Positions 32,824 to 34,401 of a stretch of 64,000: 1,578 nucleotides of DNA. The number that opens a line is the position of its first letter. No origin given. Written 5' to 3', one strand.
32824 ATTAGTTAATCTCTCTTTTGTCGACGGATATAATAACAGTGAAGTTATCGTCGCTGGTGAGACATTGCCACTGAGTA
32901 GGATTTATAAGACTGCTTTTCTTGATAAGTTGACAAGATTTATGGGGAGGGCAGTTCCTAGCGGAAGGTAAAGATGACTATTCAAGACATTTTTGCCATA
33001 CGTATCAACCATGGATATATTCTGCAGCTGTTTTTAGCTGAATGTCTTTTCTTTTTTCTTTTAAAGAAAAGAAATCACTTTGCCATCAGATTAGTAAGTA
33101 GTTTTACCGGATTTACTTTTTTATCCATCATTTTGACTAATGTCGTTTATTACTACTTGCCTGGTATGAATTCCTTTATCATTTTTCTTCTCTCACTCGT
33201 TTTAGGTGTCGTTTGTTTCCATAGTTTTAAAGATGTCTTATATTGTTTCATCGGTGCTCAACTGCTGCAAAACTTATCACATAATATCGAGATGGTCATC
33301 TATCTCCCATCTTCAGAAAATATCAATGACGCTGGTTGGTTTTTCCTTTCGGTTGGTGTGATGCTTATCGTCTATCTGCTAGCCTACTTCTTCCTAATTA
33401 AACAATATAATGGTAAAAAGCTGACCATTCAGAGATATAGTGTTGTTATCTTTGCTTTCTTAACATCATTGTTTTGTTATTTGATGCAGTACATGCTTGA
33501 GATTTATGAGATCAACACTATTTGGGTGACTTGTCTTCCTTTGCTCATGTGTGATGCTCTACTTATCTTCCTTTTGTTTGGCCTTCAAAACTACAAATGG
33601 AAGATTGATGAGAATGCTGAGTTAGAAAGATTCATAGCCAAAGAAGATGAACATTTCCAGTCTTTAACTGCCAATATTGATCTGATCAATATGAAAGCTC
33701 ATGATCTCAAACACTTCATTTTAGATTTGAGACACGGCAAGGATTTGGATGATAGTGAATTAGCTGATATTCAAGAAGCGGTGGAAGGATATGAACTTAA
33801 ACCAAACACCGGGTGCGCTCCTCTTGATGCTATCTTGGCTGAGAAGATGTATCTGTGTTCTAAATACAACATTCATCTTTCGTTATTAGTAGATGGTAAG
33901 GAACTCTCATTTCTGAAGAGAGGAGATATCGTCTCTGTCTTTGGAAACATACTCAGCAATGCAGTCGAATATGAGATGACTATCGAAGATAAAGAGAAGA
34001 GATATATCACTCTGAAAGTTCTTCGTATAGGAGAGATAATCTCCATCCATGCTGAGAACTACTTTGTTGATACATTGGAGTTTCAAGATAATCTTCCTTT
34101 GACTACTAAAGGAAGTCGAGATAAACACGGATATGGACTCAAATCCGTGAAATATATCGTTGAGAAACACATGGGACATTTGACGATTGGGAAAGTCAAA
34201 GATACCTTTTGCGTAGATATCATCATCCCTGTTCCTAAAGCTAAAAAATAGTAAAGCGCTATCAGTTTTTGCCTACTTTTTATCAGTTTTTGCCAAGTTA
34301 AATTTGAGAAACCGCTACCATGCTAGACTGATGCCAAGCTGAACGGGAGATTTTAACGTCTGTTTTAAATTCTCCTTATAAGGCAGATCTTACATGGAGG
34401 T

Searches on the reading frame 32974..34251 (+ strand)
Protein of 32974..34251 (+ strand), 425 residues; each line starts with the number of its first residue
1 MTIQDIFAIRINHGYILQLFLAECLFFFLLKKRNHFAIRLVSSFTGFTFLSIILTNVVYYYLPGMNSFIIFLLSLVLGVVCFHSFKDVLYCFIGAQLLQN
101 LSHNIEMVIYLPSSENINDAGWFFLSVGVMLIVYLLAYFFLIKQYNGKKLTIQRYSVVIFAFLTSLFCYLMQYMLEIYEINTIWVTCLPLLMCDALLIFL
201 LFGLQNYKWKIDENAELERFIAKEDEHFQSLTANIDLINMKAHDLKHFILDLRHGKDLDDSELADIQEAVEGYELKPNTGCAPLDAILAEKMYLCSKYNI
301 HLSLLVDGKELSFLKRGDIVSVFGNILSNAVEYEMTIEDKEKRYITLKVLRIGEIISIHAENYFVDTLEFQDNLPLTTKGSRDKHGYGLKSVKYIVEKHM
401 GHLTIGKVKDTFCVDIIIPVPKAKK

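Call 3: search_protein_families(library=pfam, proteins=[window:32974-34251:+])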
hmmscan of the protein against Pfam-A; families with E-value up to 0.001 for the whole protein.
window:32974-34251:+ (425 aa): 2 families
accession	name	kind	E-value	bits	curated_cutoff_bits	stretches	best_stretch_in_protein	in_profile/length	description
PF14501.12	HATPase_c_5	-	1.3e-18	67.2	22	1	315-419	2-102/102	GHKL domain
PF02518.31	HATPase_c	-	0.00055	20.8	26.4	0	318-407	5-95/111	Histidine kinase-, DNA gyrase B-, and HSP90-like ATPase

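Call 9: find_related_loci(query=window:32974-34251:+, collection=genome_contigs, flank=5000)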
Query window:32974-34251:+ (425 aa) in genome_contigs; peptide patterns used: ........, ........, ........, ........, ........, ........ (x = any residue, [..] = any of these).
35 stretches matched a pattern, but none encodes a relative of the query by tblastn (E <= 1e-3).

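Call 10: find_homologous_proteins(query=window:32974-34251:+)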
Query window:32974-34251:+ (425 aa): 114 proteins with E <= 0.001 among 8000 candidates.
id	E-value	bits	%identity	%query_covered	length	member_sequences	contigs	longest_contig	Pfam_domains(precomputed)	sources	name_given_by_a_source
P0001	4.7e-280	947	100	100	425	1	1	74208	PF14501.13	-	-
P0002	9.9e-165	567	59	100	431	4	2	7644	PF14501.13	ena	-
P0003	3.3e-164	565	58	100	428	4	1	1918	PF14501.13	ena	-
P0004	2.1e-163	562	58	100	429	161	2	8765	PF02518.32,PF14501.13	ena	-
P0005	4.6e-163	561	58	100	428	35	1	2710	PF14501.13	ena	-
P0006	4.1e-158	545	56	100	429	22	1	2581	PF14501.13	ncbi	-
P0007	5.2e-158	545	57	100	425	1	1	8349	PF14501.13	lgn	-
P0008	1.5e-157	543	57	100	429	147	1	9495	PF14501.13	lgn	-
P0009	3.4e-154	532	56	100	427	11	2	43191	PF14501.13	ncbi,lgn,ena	-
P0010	2.2e-152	526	55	99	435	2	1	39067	PF14501.13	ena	-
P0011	6.0e-149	515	55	100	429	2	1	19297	PF14501.13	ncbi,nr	ncbi:MAG: GHKL domain-containing protein [Clostridia bacterium]|nr:GHKL domain-containing protein [C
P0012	1.8e-148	513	55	99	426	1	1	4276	PF14501.13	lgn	-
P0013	1.8e-145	503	53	100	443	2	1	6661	PF02518.32,PF14501.13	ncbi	-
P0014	2.2e-145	503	54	99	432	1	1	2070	PF02518.32,PF14501.13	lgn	-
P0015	1.0e-144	501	54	100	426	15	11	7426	PF14501.13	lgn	-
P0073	1.9e-62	230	34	96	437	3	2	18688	PF14501.13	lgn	-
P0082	1.0e-39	155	29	96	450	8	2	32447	PF14501.13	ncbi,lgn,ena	-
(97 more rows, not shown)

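Call 11: find_encoding_contigs(protein=P0009, flank=6000, max_places=2)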
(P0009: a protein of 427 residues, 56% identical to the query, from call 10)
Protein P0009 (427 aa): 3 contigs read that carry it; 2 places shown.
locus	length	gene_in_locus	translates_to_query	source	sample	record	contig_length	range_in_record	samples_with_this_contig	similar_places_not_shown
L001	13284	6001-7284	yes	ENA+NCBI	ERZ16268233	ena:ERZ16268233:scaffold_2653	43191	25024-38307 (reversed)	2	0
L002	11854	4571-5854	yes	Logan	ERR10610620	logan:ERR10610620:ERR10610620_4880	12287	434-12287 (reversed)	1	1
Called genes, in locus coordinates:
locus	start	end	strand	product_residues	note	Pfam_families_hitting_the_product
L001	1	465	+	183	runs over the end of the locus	PF13707:RloB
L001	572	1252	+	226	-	PF13151:DUF3990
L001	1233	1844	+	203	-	PF01381:HTH_3, PF12844:HTH_19 (weak), PF13443:HTH_26 (weak)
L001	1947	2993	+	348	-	PF02661:Fic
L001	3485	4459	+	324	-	-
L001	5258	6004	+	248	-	PF00072:Response_reg, PF04397:LytTR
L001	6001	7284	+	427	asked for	PF14501:HATPase_c_5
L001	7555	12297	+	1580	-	PF01915:Glyco_hydro_3_C, PF14310:Fn3-like, PF00933:Glyco_hydro_3 (weak), PF04108:ATG17_like (faint), PF07889:DUF1664 (faint), PF25443:ANG-1 (faint), PF04513:Baculo_PEP_C (faint), PF10805:DUF2730 (faint), +3 more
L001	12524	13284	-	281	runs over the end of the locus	-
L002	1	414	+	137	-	?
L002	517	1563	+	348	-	PF02661:Fic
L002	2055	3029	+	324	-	-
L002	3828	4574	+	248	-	PF00072:Response_reg, PF04397:LytTR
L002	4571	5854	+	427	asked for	PF14501:HATPase_c_5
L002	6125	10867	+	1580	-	PF01915:Glyco_hydro_3_C, PF14310:Fn3-like, PF00933:Glyco_hydro_3 (weak), PF04108:ATG17_like (faint), PF07889:DUF1664 (faint), PF25443:ANG-1 (faint), PF04513:Baculo_PEP_C (faint), PF10805:DUF2730 (faint), +3 more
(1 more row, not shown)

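Call 12: find_encoding_contigs(protein=P0010, flank=6000, max_places=2)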
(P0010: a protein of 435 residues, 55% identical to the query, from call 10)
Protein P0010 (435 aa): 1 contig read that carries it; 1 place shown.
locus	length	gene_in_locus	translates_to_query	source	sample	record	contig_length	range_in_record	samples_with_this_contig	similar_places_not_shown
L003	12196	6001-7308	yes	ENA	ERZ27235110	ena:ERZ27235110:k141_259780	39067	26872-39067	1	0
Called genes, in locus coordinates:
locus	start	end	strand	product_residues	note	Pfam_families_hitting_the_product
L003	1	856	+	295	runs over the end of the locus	PF00215:OMPdecase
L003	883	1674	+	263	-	PF00175:NAD_binding_1 (weak), PF10418:DHODB_Fe-S_bind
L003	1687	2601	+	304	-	PF01180:DHO_dh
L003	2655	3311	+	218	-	PF00156:Pribosyltran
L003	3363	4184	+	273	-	PF01790:LGT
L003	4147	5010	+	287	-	PF02517:Rce1-like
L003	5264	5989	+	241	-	PF00072:Response_reg, PF04397:LytTR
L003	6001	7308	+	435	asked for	PF14501:HATPase_c_5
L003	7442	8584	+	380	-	PF01915:Glyco_hydro_3_C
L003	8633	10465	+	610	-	PF14310:Fn3-like, PF00933:Glyco_hydro_3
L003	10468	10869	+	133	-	-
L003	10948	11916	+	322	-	PF00756:Esterase (weak)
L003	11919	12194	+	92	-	?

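Call 13: find_encoding_contigs(protein=P0004, flank=6000, max_places=2)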
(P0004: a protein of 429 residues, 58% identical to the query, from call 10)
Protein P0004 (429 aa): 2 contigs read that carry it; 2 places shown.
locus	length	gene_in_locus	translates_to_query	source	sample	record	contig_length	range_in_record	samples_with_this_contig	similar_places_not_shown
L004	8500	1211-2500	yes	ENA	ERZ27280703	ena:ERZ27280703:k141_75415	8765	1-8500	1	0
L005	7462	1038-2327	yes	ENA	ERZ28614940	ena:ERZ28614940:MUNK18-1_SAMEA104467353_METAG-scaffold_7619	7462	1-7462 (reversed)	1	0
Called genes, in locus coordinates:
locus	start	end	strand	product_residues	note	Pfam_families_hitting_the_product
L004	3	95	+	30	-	?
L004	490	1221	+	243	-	PF00072:Response_reg, PF04397:LytTR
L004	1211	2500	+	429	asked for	PF02518:HATPase_c (weak), PF14501:HATPase_c_5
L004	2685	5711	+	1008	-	PF01915:Glyco_hydro_3_C, PF14310:Fn3-like, PF00933:Glyco_hydro_3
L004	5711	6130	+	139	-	-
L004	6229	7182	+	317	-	PF00756:Esterase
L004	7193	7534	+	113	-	-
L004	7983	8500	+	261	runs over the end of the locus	?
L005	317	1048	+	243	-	PF00072:Response_reg, PF04397:LytTR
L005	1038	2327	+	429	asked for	PF02518:HATPase_c (weak), PF14501:HATPase_c_5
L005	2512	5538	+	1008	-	PF01915:Glyco_hydro_3_C, PF14310:Fn3-like, PF00933:Glyco_hydro_3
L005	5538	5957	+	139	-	-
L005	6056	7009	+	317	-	PF00756:Esterase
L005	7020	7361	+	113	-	-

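Call 20: find_related_loci(query=A1, collection=genome_contigs, flank=6000)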
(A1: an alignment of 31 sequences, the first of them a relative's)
Query A1 (425 aa) in genome_contigs; peptide patterns used: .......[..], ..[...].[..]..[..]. (x = any residue, [..] = any of these).
600 stretches matched a pattern (row limit reached: there are more); 490 encode a relative of the query (tblastn E <= 1e-3); the best 80 are kept; 80 distinct loci.
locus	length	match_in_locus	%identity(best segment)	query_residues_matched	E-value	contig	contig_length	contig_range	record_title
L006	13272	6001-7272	49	1-422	8e-131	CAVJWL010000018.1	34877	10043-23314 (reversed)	uncultured Prevotellaceae bacterium isolate H07654-L1_cleanbin_000026 genome assembly, contig: Spades_H07654-L1_contig_8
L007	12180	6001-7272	49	1-422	5e-130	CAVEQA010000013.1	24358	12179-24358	Paludibacteraceae bacterium isolate H07675-L1_cleanbin_000053 genome assembly, contig: Spades_H07675-L1_contig_1669, who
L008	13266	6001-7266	45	1-422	4e-121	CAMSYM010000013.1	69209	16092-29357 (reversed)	MAG TPA_asm: uncultured Clostridia bacterium isolate ERR899289_bin.26_metawrap_v1.3_MAG genome assembly, contig: ERZ1340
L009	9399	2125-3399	42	1-423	7e-111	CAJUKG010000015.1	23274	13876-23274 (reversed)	MAG TPA_asm: uncultured Christensenellaceae bacterium isolate MGBC158472 genome assembly, contig: MGBC158472.15, whole g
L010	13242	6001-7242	39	7-418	7e-89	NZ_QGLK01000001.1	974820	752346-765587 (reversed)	Bifidobacterium asteroides strain ESL0199 Ga0133552_11, whole genome shotgun sequence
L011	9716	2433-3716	34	18-424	3e-57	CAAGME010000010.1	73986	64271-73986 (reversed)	MAG TPA_asm: Clostridia bacterium, isolate HGM11422, WGS project CAAGME010000000 data, contig: SRS476518_87_k119_16041,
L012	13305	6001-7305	31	15-424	8e-53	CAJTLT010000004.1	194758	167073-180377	MAG TPA_asm: uncultured Christensenella sp. isolate MGBC104908 genome assembly, contig: MGBC104908.4, whole genome shotg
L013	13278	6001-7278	31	17-425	3e-52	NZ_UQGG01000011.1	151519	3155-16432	Uncultured Robinsoniella sp. isolate UMGS248, whole genome shotgun sequence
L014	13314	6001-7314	28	3-419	1e-50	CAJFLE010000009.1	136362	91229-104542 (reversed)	Candidatus Protoclostridium gallicola isolate Chicken_24_mag_120 genome assembly, contig: MAGpy_11413_24_idba_bin_120_fa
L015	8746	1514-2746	32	31-422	4e-48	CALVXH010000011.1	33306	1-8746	MAG: uncultured Bacilli bacterium isolate BRZ_SL__bin15 genome assembly, contig: BRZ_SL__NODE_1827_length_33306_cov_5.81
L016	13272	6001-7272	28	15-422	3e-48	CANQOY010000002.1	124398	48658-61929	MAG: uncultured Clostridia bacterium isolate Lapin-032__bin2 genome assembly, contig: Lapin-032__NODE_229_length_124398_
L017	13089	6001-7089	31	64-425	2e-48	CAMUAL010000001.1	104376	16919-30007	MAG TPA_asm: uncultured Clostridia bacterium isolate SRR14038242_bin.67_metawrap_v1.3_MAG genome assembly, contig: NODE.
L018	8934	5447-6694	31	17-425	1e-47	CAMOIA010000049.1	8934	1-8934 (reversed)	MAG: uncultured Clostridia bacterium isolate SRR873605_bin.98_metaWRAP_v1.3_MAG genome assembly, contig: NODE_21269_leng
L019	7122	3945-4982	34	89-421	9e-48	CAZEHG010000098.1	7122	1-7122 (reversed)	MAG TPA_asm: uncultured Atopobium sp. isolate binchicken_co354_414 genome assembly, contig: NODE_12466_length_7122_cov_1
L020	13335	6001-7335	30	1-424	1e-47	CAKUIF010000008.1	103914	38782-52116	MAG: uncultured Olsenella sp. isolate REFINED_METABAT215_TOP10_CONTIGS_1500_ASSEMBLY_K77_MERGED__Hadza_MoBio_hadza-E-H_I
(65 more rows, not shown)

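Call 22: find_related_loci(query=A1, collection=metagenome_contigs, flank=4000)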
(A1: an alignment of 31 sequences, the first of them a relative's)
Query A1 (425 aa) in metagenome_contigs; peptide patterns used: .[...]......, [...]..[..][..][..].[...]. (x = any residue, [..] = any of these).
241 stretches matched a pattern; 54 encode a relative of the query (tblastn E <= 1e-3); 54 distinct loci.
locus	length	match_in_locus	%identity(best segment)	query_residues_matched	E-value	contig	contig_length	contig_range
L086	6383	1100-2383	58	1-425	2e-173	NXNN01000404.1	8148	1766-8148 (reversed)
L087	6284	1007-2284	58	3-425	2e-165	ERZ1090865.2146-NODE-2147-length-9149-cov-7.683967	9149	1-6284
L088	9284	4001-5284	56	1-425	5e-161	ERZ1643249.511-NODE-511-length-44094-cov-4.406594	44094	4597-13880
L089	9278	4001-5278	58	1-423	1e-160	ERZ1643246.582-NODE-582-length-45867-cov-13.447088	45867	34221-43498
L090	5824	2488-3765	57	1-423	4e-159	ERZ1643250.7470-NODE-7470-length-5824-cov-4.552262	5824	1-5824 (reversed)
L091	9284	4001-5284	48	1-425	5e-128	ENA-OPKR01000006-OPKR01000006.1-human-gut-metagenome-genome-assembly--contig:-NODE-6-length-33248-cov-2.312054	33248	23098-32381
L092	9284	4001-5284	48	1-425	4e-127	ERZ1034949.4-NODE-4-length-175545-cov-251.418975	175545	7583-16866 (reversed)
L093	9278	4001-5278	46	1-424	9e-123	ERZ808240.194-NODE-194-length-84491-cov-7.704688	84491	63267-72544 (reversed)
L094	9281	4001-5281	46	1-425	2e-122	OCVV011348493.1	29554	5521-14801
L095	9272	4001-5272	46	1-422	5e-118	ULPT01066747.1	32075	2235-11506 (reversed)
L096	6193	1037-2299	47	1-419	2e-114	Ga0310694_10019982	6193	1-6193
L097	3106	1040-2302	47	1-419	1e-117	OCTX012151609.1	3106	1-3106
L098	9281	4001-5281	44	1-425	4e-113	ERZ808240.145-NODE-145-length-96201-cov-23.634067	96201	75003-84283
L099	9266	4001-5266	44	1-420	4e-111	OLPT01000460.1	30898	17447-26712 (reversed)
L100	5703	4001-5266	40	1-421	2e-103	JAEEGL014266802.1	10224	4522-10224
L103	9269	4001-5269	38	1-425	9e-98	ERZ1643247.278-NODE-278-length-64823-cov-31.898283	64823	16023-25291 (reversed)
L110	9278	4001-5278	36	1-424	4e-86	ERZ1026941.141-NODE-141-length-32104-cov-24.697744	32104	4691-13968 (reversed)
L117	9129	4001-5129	41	49-424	6e-87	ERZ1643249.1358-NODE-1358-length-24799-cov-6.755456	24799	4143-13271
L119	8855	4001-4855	39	136-423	3e-65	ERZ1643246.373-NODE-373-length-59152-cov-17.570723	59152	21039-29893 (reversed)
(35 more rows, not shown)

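Call 26: search_protein_families(library=pfam, proteins=[L010:7353-10286:+, L010:10270-10662:+, L010:10672-11967:+, L103:5434-8313:+, L110:5448-8369:+, L099:5376-8306:+, L117:5248-6192:+, L119:4888-6258:+, L009:3438-6407:+, L015:2794-3693:+], max_evalue=0.01)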
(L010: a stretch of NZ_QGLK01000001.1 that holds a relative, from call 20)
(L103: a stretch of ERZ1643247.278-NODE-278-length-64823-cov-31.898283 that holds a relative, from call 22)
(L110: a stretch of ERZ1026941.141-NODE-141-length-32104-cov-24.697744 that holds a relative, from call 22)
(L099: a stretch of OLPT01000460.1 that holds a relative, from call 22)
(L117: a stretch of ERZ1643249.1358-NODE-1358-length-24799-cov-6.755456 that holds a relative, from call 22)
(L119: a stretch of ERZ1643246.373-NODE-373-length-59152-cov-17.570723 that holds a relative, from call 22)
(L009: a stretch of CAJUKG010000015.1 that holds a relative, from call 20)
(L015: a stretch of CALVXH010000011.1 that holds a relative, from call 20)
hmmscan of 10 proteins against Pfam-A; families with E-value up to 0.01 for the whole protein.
L010:7353-10286:+ (977 aa): 3 families
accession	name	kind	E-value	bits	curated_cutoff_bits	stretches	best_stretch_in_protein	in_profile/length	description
PF01915.27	Glyco_hydro_3_C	-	6.6e-29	101.8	31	1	87-354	1-200/200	Glycosyl hydrolase family 3 C-terminal domain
PF00933.27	Glyco_hydro_3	-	1.8e-17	64.2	27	1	706-862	92-253/316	Glycosyl hydrolase family 3 N terminal domain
PF14310.12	Fn3-like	-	1.2e-13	51.4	25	1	439-512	1-70/71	Fibronectin type III-like domain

L010:10270-10662:+ (130 aa): 0 families

L010:10672-11967:+ (431 aa): 1 family
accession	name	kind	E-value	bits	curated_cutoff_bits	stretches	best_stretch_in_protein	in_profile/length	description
PF00756.26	Esterase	-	1.9e-09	38.1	22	1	198-344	9-149/251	Putative esterase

L103:5434-8313:+ (959 aa): 3 families
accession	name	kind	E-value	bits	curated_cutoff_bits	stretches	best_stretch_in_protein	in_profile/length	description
PF01915.27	Glyco_hydro_3_C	-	6.8e-26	91.9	31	1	90-338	2-200/200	Glycosyl hydrolase family 3 C-terminal domain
PF00933.27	Glyco_hydro_3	-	8.8e-22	78.4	27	1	679-844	83-253/316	Glycosyl hydrolase family 3 N terminal domain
PF14310.12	Fn3-like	-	7.3e-12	45.7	25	1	418-494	2-70/71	Fibronectin type III-like domain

L110:5448-8369:+ (973 aa): 3 families
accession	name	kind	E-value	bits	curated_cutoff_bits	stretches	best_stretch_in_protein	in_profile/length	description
PF01915.27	Glyco_hydro_3_C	-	1e-29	104.4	31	1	88-355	1-200/200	Glycosyl hydrolase family 3 C-terminal domain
PF00933.27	Glyco_hydro_3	-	5.2e-20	72.6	27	1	671-881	55-276/316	Glycosyl hydrolase family 3 N terminal domain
PF14310.12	Fn3-like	-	2.8e-14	53.4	25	1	440-513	2-71/71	Fibronectin type III-like domain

L099:5376-8306:+ (976 aa): 3 families
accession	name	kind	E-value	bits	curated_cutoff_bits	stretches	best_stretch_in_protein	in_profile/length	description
PF01915.27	Glyco_hydro_3_C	-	5.3e-32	111.8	31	1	87-355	1-200/200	Glycosyl hydrolase family 3 C-terminal domain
PF00933.27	Glyco_hydro_3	-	4.5e-18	66.2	27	1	694-884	78-280/316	Glycosyl hydrolase family 3 N terminal domain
PF14310.12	Fn3-like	-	9.6e-15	54.9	25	1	441-513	2-70/71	Fibronectin type III-like domain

L117:5248-6192:+ (314 aa): 1 family
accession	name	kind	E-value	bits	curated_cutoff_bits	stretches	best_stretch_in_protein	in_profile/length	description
PF01915.27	Glyco_hydro_3_C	-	0.00071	20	31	1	92-144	2-56/200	Glycosyl hydrolase family 3 C-terminal domain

L119:4888-6258:+ (456 aa): 2 families
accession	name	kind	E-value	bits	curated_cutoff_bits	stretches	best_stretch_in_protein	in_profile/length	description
PF01915.27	Glyco_hydro_3_C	-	4.2e-06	27.3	31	1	132-271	1-108/200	Glycosyl hydrolase family 3 C-terminal domain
PF00756.26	Esterase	-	0.00073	19.8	22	1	265-375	44-153/251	Putative esterase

L009:3438-6407:+ (989 aa): 3 families
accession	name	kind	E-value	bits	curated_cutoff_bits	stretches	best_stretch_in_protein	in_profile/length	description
PF01915.27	Glyco_hydro_3_C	-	5.5e-25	89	31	1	126-418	1-200/200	Glycosyl hydrolase family 3 C-terminal domain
PF00933.27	Glyco_hydro_3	-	1.7e-20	74.1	27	1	712-894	83-276/316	Glycosyl hydrolase family 3 N terminal domain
PF14310.12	Fn3-like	-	3.6e-11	43.5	25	1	452-528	2-70/71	Fibronectin type III-like domain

L015:2794-3693:+ (299 aa): 2 families
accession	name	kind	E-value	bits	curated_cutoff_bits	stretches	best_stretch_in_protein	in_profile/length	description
PF00657.28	Lipase_GDSL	-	4.3e-06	27.5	23.6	1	105-282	44-202/208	GDSL-like Lipase/Acylhydrolase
PF13472.12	Lipase_GDSL_2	-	0.00024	22.1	32.9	1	81-281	2-176/178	GDSL-like Lipase/Acylhydrolase family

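Call 36: search_protein_families(library=ncbifam, proteins=[P0001], max_evalue=0.01)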
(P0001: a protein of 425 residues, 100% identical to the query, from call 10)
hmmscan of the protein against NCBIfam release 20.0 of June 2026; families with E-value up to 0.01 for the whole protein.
P0001 (425 aa): 2 families
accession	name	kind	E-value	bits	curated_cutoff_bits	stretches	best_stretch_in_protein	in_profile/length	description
NF033091.0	HK_VanS_ACDEFG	equivalog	0.00066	18.9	400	1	302-419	173-293/293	vancomycin resistance histidine kinase VanS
TIGR02966.1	phoR_proteo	equivalog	0.0062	15.6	334.2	0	288-334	199-245/333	phosphate regulon sensor histidine kinase PhoR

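Call 93: find_encoding_contigs(protein=P0073, flank=5000, max_places=1)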
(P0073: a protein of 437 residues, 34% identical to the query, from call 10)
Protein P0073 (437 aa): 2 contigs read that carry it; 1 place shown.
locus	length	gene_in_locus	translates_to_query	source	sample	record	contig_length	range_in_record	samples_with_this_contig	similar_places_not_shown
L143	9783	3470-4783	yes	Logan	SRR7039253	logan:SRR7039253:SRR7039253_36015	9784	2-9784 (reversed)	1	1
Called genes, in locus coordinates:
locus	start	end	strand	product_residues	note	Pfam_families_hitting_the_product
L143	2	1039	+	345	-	?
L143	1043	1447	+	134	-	-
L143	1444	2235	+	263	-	-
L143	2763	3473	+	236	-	PF00072:Response_reg, PF04397:LytTR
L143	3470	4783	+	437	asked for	PF14501:HATPase_c_5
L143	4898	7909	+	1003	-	PF01915:Glyco_hydro_3_C, PF14310:Fn3-like, PF00933:Glyco_hydro_3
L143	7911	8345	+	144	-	-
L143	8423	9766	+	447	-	PF00756:Esterase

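Call 94: find_encoding_contigs(protein=P0082, flank=5000, max_places=1)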
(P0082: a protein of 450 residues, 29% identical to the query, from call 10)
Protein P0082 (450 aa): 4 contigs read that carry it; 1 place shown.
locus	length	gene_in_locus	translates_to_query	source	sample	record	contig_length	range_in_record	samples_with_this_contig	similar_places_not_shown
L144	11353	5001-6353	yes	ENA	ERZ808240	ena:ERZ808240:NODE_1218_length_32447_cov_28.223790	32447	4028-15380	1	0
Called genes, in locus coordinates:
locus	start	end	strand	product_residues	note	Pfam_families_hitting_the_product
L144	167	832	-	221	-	-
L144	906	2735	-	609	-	PF00005:ABC_tran, PF13304:AAA_21 (faint)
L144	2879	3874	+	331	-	PF03477:ATP-cone, PF13597:NRDD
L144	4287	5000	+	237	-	PF00072:Response_reg, PF04397:LytTR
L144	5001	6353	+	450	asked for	PF14501:HATPase_c_5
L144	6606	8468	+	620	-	-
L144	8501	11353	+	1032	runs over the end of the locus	PF01915:Glyco_hydro_3_C, PF14310:Fn3-like (weak), PF00933:Glyco_hydro_3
